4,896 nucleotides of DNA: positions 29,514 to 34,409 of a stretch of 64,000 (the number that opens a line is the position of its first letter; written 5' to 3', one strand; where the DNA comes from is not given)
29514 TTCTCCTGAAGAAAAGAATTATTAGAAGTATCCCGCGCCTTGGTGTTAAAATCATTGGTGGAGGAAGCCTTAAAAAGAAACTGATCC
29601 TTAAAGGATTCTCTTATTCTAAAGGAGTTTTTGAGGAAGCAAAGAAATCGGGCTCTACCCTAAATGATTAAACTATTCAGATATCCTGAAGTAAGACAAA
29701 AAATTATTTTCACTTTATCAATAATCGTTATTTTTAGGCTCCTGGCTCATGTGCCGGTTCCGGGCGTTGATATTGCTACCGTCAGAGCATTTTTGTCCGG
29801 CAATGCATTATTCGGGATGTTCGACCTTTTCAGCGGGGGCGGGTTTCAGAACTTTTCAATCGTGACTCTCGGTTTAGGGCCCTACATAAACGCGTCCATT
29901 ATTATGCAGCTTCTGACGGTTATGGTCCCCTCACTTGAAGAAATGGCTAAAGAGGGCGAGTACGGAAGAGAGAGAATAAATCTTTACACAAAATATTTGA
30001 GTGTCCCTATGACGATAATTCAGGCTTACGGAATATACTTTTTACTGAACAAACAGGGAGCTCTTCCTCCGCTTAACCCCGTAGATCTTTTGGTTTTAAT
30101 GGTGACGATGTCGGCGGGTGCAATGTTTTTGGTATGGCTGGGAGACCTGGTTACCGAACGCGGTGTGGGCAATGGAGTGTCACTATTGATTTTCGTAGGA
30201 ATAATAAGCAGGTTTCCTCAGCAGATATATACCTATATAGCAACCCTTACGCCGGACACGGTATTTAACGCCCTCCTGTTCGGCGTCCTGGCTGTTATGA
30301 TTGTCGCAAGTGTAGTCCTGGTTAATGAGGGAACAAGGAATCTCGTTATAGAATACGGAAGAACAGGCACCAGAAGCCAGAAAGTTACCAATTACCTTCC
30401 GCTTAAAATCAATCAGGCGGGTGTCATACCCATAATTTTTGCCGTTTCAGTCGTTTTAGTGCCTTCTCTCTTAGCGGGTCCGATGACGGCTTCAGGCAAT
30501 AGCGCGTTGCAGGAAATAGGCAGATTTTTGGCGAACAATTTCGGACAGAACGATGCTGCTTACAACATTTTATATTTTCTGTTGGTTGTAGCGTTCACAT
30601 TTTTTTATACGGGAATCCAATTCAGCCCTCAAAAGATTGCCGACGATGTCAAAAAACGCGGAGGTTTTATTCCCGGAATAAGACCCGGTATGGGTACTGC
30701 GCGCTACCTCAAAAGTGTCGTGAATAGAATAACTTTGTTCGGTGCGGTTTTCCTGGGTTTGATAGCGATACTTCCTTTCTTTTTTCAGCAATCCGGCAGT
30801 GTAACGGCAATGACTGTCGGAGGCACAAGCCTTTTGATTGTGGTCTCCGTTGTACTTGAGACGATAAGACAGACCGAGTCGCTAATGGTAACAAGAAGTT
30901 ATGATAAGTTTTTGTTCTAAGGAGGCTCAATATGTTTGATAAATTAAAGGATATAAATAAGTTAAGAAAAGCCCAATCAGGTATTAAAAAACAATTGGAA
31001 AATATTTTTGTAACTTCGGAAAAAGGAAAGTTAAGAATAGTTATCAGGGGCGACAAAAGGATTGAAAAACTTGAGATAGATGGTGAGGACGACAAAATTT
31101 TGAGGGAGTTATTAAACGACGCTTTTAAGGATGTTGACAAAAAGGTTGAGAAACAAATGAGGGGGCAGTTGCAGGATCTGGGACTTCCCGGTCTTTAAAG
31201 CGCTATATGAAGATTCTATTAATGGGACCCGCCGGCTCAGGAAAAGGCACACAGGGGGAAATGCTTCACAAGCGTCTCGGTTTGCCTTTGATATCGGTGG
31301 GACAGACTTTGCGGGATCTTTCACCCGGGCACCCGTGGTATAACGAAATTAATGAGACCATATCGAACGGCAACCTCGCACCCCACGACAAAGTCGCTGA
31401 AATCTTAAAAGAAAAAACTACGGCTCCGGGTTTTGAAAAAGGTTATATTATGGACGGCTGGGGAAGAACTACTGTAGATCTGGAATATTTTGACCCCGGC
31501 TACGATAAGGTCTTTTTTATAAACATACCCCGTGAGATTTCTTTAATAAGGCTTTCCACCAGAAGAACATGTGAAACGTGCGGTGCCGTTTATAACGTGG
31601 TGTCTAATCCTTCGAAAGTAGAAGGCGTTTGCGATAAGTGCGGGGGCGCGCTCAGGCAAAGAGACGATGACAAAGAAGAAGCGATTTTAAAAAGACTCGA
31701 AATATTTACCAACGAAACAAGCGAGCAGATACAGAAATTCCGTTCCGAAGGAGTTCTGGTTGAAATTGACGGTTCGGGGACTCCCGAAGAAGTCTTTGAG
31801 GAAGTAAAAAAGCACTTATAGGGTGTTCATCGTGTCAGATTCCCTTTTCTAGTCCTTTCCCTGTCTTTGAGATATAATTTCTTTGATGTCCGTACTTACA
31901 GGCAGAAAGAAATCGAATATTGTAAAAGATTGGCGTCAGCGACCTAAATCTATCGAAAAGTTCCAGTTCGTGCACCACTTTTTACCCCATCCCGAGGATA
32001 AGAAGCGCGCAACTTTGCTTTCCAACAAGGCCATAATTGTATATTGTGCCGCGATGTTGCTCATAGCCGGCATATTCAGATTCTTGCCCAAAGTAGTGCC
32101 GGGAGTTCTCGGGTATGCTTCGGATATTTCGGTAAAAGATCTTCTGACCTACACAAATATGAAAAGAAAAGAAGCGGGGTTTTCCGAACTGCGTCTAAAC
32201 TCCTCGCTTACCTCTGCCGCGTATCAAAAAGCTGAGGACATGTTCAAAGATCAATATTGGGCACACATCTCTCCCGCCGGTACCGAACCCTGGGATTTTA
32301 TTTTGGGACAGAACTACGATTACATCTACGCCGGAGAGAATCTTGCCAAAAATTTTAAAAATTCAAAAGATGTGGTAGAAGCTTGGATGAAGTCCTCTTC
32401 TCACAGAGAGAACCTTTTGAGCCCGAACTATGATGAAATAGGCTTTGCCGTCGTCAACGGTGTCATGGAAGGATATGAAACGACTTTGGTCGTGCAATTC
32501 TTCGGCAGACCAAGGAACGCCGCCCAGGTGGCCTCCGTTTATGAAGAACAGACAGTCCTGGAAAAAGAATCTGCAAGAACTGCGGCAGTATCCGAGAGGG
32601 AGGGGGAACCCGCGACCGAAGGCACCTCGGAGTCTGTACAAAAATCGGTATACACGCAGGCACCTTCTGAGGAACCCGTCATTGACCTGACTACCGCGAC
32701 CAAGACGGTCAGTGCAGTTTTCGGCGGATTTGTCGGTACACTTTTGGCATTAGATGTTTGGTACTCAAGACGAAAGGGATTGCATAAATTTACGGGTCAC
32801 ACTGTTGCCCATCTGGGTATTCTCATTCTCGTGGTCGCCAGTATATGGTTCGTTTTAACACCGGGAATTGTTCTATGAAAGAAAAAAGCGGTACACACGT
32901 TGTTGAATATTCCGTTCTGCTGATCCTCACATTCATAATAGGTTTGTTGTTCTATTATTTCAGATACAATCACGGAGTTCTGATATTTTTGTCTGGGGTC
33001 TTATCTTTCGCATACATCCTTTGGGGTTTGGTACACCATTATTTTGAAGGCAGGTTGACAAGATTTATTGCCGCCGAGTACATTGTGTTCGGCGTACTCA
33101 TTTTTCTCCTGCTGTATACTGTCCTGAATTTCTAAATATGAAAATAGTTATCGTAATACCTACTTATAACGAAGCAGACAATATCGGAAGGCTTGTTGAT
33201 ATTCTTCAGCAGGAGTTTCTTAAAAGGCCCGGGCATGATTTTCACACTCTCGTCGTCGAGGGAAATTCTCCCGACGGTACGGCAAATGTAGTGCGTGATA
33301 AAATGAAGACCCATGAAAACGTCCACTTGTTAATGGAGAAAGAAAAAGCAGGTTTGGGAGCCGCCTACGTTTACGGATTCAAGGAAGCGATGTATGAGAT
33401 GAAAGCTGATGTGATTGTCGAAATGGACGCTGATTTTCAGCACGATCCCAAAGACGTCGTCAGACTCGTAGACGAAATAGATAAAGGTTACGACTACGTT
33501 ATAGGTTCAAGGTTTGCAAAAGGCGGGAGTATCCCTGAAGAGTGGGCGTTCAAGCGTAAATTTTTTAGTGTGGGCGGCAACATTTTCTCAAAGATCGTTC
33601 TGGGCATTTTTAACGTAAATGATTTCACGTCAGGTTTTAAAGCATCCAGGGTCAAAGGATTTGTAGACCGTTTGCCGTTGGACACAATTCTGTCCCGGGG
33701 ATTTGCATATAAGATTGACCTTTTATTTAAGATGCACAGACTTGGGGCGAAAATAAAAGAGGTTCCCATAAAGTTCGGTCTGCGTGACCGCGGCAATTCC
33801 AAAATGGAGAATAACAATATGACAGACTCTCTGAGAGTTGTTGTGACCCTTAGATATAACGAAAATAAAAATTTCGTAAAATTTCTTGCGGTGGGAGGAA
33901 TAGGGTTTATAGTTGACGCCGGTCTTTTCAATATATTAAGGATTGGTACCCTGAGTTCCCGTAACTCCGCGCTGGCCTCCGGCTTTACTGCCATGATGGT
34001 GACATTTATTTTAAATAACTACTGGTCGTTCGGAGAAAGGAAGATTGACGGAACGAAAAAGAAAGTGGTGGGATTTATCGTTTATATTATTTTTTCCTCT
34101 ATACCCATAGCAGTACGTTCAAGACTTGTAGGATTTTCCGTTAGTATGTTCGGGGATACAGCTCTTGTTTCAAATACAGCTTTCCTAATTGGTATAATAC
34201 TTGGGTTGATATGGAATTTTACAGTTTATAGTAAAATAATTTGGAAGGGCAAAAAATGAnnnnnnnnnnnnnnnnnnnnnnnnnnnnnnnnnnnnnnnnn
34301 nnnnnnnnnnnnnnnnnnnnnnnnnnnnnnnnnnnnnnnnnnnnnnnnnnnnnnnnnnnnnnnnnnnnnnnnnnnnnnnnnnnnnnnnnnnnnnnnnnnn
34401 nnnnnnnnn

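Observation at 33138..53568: Exceptionally dense lipid-linked glycosylation system: three DPM1-like GT2, four ArnT/PMT-like GT-C, a DUF2079-like GT-C candidate, two Wzx flippases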

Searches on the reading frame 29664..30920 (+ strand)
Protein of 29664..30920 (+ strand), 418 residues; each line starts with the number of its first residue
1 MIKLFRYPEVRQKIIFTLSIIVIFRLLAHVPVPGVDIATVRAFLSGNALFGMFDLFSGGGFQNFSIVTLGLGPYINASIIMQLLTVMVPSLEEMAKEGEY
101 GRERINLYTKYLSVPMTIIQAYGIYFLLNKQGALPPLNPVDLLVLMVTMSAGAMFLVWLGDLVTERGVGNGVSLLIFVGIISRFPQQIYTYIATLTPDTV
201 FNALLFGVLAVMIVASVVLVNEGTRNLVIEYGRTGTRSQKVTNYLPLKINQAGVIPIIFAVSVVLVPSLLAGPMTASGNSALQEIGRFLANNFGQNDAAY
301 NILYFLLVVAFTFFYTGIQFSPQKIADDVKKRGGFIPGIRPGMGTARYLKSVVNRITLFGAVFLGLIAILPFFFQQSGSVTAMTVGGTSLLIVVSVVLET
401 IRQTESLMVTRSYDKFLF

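Call 4: search_protein_families(library=pfam, proteins=[window:29664-30920:+], max_evalue=0.01)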
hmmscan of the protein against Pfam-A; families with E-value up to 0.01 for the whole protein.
window:29664-30920:+ (418 aa): 1 family
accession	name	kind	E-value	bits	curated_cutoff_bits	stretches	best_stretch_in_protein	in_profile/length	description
PF00344.25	SecY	-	5e-101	338.5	32.2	1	65-401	1-306/306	SecY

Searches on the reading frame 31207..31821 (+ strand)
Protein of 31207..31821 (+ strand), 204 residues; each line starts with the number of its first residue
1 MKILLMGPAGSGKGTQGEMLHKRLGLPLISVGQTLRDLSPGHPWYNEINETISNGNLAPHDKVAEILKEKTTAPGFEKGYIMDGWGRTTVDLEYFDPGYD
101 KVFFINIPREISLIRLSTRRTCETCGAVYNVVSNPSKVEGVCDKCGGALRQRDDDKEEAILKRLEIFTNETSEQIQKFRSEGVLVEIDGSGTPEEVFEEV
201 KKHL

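Call 4: search_protein_families(library=pfam, proteins=[window:31207-31821:+], max_evalue=0.01)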
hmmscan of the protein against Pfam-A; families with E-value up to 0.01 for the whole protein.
window:31207-31821:+ (204 aa): 5 families
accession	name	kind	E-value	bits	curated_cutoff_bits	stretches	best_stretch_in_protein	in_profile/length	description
PF00406.28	ADK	-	6.7e-21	75.4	26.8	1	5-182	1-150/151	Adenylate kinase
PF05191.20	ADK_lid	-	6.6e-18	64.7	26.6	1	119-154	1-36/36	Adenylate kinase, active site lid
PF13207.12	AAA_17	-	6.8e-12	46.3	27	1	6-109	1-112/136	AAA domain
PF13238.12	AAA_18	-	1.6e-05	25.8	29.4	1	3-123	1-115/128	AAA domain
PF02224.24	Cytidylate_kin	-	0.0042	17.3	26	0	5-37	3-35/211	Cytidylate kinase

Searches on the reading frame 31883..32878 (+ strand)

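Call 4: search_protein_families(library=pfam, proteins=[window:31883-32878:+], max_evalue=0.01)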
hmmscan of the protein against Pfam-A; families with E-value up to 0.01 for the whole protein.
window:31883-32878:+ (331 aa): 1 family
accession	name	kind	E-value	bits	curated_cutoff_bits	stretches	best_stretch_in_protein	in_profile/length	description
PF00188.32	CAP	-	6e-16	59.8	21.1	1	89-198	2-110/117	Cysteine-rich secretory protein family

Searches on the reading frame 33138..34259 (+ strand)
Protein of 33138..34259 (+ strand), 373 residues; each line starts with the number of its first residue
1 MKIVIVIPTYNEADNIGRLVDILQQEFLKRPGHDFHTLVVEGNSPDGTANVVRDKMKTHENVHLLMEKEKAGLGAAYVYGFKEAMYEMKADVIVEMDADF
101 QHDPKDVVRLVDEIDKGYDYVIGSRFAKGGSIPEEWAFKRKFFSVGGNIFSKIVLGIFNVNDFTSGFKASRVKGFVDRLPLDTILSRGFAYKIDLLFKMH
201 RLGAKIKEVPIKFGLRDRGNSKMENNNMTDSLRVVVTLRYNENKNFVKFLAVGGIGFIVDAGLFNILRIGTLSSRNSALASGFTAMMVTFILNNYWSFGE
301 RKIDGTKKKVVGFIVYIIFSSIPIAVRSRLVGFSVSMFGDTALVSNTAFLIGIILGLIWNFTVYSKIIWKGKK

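Call 3: search_protein_families(library=pfam, proteins=[window:33138-34259:+], max_evalue=0.01)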
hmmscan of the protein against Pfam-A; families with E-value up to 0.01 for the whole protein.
window:33138-34259:+ (373 aa): 2 families
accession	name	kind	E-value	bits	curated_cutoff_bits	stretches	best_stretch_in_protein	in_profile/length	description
PF00535.33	Glycos_transf_2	-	3.1e-25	89.5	23.3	1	5-143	2-132/168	Glycosyl transferase family 2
PF04138.20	GtrA_DPMS_TM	-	2.2e-15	57.3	26.1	1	248-369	1-117/117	GtrA/DPMS, transmembrane domain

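Call 11: search_protein_families(library=ncbifam, proteins=[window:33138-34259:+], max_evalue=0.001)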
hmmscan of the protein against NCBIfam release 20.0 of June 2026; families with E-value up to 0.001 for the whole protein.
window:33138-34259:+ (373 aa): 14 families
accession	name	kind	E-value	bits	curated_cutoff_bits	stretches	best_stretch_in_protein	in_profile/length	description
TIGR04182.1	glyco_TIGR04182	equivalog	1.7e-21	76.9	325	1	3-259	2-236/293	S-layer glycoprotein N-glycosyltransferase AglJ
NF047588.1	GlcsyltransPgfSStrep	equivalog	1.3e-16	60.7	500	1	1-288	1-267/308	glycosyltransferase PgfS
NF007986.1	PRK10714.1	equivalog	3.2e-13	49.4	529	1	2-127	7-128/316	undecaprenyl-phosphate 4-deoxy-4-formamido-L-arabinose transferase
NF058614.1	PPMAGASynPpgS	equivalog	2e-12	47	370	1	4-134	3-122/226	polyprenyl-phospho-N-acetylgalactosaminyl synthase PpgS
TIGR03469.1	HpnB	hypoth_equivalog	5.2e-09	35.6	379.25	1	2-116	45-162/386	hopene-associated glycosyltransferase HpnB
NF041391.1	DPhHxTase_Halo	equivalog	1.1e-08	34.3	375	1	9-223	3-192/213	dolichyl-phosphate hexose transferase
NF038302.1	EPS_HpsE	equivalog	3.9e-08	32.6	300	1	2-104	2-101/307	hormogonium polysaccharide biosynthesis glycosyltransferase HpsE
NF045692.1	OglycostaseCruG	equivalog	5.9e-07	28.8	600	1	2-121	42-160/386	2'-O-glycosyltransferase CruG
TIGR03937.1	PgaC_IcaA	equivalog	1.2e-06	27.8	422.3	1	2-115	46-151/407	poly-beta-1,6-N-acetyl-D-glucosamine synthase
NF041875.1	EPS_EpsD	equivalog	1.4e-06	28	370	1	5-107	3-97/325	exopolysaccharide biosynthesis glycosyltransferase EpsD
NF050050.1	ProtGlycPglI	equivalog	2.9e-06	26.9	500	1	2-135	3-130/306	GalNAc(5)-diNAcBac-PP-undecaprenol beta-1,3-glucosyltransferase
NF010496.0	PRK13915.1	equivalog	3.5e-06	26.3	262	1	2-111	32-139/307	glucosyl-3-phosphoglycerate synthase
NF041865.1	EpsU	equivalog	6.8e-06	25.3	700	1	2-115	40-148/394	exopolysaccharide biosynthesis GT2 family glycosyltransferase EpsU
TIGR04283.1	glyco_like_mftF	equivalog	1e-05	25.2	182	1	4-57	2-50/221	TIGR04283 family arsenosugar biosynthesis glycosyltransferase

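Call 56: search_solved_structures(query=window:33138-34259:+, max_evalue=0.001, show_alignments=1)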
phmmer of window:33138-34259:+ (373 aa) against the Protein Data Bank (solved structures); distinct sequences matched with E-value up to 0.001: 9.
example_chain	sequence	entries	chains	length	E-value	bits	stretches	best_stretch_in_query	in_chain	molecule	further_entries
5mlz_A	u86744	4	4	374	6e-36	127.6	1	1-369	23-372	Dolichol monophosphate mannose synthase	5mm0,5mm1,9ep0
9hwj_A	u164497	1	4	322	3.5e-10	42.8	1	2-123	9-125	Undecaprenyl-phosphate 4-deoxy-4-formamido-L-arabinose transferase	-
9bhc_C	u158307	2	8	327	7e-09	38.5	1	2-123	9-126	Undecaprenyl-phosphate 4-deoxy-4-formamido-L-arabinose transferase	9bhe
8vxh_A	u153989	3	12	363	9.3e-09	38.1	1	2-123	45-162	Undecaprenyl-phosphate 4-deoxy-4-formamido-L-arabinose transferase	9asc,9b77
5eke_A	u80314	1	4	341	8.4e-07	31.7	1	3-150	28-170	Uncharacterized glycosyltransferase sll0501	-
5ekp_C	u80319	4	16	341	8.5e-07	31.7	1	3-150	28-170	Uncharacterized glycosyltransferase sll0501 | Glycosyltransferase sll0501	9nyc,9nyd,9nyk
9nye_A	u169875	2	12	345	8.7e-07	31.6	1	3-150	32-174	Glycosyltransferase sll0501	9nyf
6yv7_B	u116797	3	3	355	5.7e-06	29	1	2-107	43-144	Glycosyl transferase, family 2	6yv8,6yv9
6yv7_A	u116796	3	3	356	5.7e-06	29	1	2-107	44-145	Glycosyl transferase, family 2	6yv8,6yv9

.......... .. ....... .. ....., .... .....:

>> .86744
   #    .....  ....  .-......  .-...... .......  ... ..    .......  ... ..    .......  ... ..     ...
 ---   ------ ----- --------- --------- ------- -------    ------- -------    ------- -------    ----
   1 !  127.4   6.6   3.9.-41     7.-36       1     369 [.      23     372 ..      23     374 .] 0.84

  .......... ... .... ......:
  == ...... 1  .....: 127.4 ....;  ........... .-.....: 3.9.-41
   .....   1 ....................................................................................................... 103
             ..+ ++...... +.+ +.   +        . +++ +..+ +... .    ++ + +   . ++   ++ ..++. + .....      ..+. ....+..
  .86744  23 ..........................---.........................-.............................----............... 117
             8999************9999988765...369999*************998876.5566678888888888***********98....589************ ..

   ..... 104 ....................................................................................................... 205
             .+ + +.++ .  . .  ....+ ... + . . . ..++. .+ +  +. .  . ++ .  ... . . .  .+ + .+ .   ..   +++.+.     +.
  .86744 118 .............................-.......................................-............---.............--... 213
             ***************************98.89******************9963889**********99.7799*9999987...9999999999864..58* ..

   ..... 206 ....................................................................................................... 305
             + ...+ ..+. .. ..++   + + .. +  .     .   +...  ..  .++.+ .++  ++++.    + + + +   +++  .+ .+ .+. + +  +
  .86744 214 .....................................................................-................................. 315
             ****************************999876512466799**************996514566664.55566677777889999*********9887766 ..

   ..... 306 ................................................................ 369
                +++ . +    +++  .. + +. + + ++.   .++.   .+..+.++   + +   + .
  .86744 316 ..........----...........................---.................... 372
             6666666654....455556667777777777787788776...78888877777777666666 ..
